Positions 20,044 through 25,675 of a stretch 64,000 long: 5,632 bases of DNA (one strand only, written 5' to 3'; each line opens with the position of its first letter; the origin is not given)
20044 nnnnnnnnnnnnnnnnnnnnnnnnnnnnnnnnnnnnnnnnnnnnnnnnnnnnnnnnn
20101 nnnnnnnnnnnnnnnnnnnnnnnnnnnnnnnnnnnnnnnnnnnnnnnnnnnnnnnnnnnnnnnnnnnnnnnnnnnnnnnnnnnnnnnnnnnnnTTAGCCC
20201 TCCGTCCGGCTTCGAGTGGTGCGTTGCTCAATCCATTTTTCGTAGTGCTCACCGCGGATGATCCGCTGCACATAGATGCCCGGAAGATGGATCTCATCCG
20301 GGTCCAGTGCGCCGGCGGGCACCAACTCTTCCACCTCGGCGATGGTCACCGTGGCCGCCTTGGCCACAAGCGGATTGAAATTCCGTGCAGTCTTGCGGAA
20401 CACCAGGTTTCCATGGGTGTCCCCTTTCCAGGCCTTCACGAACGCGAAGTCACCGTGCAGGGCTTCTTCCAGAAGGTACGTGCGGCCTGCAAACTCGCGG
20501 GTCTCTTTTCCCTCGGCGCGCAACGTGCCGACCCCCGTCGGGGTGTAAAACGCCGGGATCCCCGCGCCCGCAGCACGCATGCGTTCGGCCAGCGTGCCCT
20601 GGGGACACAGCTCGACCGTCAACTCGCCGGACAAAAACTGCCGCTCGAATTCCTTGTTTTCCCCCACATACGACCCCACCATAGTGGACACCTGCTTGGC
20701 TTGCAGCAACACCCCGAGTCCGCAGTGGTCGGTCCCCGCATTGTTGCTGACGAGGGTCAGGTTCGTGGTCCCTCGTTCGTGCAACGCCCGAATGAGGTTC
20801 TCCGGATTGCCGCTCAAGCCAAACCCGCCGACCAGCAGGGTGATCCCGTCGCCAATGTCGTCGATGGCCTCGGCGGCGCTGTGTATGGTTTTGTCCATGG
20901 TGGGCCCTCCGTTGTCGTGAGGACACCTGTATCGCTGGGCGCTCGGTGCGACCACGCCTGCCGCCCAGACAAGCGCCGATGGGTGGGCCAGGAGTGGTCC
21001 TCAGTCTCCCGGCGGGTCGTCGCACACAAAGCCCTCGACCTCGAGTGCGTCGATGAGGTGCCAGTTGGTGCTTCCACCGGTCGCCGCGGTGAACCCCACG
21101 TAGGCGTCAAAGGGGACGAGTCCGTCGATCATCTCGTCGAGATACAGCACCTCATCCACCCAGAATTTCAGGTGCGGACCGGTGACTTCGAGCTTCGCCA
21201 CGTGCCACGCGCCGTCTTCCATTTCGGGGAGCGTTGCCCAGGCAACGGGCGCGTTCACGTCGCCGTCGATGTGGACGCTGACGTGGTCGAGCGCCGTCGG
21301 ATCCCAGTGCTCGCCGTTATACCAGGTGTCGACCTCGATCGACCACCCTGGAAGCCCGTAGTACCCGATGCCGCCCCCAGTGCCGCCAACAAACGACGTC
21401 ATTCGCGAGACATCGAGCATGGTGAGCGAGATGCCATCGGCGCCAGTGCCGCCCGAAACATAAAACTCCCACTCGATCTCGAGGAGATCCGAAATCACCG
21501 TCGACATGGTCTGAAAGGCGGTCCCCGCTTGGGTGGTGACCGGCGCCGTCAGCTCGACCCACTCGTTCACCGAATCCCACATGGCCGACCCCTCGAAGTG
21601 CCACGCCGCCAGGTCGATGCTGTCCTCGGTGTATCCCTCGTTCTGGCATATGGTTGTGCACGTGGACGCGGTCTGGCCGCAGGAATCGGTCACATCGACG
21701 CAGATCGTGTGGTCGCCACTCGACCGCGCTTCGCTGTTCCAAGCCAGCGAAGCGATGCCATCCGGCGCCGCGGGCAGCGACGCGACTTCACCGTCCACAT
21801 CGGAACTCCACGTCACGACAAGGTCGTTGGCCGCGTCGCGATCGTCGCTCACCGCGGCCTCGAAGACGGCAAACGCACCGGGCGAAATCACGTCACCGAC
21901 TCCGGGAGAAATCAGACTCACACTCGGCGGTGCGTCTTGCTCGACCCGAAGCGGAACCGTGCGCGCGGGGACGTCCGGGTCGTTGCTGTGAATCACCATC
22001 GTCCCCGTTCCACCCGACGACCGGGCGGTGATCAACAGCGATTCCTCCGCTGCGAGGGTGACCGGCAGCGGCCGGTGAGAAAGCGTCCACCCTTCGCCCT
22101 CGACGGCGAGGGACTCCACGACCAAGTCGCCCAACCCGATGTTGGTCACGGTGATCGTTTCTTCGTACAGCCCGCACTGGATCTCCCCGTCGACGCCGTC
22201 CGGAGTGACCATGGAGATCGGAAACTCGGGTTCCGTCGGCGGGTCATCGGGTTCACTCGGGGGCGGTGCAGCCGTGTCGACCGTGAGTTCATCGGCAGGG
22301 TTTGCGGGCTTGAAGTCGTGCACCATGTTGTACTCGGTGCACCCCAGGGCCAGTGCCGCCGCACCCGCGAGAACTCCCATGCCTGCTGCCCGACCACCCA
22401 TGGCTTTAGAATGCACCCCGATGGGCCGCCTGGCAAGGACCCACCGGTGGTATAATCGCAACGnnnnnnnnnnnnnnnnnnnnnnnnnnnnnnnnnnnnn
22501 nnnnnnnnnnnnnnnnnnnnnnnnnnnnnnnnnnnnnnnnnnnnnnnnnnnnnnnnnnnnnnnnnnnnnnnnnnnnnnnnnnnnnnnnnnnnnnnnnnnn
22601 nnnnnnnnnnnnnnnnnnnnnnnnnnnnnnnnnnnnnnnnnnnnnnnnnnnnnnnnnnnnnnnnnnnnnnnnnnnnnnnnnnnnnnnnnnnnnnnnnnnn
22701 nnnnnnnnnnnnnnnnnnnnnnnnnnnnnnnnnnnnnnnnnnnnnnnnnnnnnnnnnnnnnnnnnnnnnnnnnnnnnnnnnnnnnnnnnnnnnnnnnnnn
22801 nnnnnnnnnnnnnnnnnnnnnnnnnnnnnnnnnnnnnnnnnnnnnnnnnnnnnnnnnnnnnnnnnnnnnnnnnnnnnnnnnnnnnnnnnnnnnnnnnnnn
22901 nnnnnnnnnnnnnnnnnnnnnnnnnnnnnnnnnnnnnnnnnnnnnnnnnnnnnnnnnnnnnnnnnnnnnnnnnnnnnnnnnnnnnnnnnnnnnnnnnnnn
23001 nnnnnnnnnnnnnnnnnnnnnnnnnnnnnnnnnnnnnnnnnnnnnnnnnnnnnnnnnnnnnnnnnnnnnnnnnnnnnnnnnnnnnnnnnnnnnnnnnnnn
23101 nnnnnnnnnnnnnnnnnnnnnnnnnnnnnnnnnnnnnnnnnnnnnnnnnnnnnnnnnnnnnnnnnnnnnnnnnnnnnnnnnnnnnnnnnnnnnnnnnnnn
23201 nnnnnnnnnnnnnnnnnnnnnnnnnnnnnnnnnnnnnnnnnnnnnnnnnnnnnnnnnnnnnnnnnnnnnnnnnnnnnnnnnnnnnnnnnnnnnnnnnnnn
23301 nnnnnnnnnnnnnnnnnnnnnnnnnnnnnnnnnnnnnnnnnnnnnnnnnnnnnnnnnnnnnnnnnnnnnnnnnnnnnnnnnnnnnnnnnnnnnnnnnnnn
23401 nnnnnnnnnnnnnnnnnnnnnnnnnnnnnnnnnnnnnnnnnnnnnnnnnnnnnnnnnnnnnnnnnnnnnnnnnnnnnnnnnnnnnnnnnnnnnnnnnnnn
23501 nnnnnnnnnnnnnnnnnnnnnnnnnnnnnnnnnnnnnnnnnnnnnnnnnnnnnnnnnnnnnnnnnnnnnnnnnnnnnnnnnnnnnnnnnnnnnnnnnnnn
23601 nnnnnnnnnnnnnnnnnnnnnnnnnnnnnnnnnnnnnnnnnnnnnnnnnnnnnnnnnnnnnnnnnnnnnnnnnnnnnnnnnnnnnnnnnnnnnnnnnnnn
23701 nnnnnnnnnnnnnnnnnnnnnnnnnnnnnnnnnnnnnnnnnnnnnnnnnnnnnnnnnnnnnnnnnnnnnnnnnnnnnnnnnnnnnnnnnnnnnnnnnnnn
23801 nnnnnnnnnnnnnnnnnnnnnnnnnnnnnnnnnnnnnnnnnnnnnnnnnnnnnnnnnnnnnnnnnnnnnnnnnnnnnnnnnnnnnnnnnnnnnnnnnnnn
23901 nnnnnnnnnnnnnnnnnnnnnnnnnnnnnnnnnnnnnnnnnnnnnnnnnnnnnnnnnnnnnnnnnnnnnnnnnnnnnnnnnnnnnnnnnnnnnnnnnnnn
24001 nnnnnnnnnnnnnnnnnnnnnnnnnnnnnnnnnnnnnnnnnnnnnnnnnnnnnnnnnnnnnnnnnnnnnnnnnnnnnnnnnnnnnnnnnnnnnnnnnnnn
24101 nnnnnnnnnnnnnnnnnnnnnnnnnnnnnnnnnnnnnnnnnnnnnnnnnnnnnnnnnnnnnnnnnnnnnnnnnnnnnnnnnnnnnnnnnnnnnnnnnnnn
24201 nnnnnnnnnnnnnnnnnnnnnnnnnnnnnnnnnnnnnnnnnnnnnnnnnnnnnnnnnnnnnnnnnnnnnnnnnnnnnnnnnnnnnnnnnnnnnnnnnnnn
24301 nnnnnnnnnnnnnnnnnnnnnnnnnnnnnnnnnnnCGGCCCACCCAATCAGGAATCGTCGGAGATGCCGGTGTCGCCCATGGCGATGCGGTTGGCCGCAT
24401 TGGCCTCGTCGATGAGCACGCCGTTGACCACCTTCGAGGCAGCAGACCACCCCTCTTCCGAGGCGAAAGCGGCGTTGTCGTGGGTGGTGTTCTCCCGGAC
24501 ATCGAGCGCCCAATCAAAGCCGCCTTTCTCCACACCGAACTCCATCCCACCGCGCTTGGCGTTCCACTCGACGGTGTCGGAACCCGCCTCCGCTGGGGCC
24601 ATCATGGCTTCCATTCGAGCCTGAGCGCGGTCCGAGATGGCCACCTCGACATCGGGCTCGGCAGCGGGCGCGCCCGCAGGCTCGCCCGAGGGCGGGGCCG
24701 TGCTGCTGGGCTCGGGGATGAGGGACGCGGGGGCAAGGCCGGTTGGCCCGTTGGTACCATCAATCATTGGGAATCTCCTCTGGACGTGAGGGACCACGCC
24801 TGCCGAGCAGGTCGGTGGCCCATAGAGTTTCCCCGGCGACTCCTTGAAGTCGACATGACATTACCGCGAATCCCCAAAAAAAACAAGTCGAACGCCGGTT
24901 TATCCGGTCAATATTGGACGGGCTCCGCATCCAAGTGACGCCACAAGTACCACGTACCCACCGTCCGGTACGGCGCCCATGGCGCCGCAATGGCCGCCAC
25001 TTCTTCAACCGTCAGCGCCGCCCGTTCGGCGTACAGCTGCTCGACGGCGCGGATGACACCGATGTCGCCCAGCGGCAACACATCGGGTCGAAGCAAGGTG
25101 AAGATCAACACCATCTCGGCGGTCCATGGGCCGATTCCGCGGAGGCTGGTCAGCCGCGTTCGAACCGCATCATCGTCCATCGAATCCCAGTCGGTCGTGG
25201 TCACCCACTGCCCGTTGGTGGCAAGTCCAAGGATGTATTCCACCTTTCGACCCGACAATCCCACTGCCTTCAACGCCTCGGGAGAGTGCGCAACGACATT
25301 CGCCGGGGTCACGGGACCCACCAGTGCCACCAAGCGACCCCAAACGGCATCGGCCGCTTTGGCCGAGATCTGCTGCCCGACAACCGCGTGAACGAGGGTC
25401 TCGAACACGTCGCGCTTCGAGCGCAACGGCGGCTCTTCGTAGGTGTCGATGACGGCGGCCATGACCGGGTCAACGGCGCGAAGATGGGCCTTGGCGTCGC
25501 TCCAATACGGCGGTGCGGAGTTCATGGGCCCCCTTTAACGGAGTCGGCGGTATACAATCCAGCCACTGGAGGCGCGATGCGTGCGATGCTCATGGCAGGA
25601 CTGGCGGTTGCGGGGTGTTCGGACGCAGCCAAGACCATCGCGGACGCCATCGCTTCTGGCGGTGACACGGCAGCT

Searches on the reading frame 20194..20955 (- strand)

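Call 66: search_protein_families(library=pfam, proteins=[window:20194-20955:-], max_evalue=0.001)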
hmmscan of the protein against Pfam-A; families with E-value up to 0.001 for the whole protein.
window:20194-20955:- (253 aa): 1 family
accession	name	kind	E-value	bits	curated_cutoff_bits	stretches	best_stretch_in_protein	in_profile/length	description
PF01144.29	CoA_trans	-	4.7e-76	255.4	23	1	26-234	3-216/217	Coenzyme A transferase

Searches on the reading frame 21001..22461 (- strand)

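Call 66: search_protein_families(library=pfam, proteins=[window:21001-22461:-], max_evalue=0.001)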
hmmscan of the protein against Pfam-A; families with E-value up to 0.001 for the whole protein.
window:21001-22461:- (486 aa): 2 families
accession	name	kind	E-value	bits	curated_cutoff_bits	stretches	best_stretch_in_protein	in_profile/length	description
PF18483.9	Lectin_L-type_dom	-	6.6e-17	62.5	78.3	1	285-468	8-209/215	Legume lectin beta-barrel domain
PF03388.20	Lectin_leg-like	-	0.00073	19.4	24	0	282-347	19-84/230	Legume-like lectin family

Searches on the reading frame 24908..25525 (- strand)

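Call 66: search_protein_families(library=pfam, proteins=[window:24908-25525:-], max_evalue=0.001)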
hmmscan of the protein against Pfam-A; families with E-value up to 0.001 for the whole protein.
window:24908-25525:- (205 aa): 1 family
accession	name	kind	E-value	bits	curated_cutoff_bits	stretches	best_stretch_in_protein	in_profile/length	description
PF00730.31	HhH-GPD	-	8e-13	49.1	26.2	1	45-183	1-106/108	HhH-GPD superfamily base excision DNA repair protein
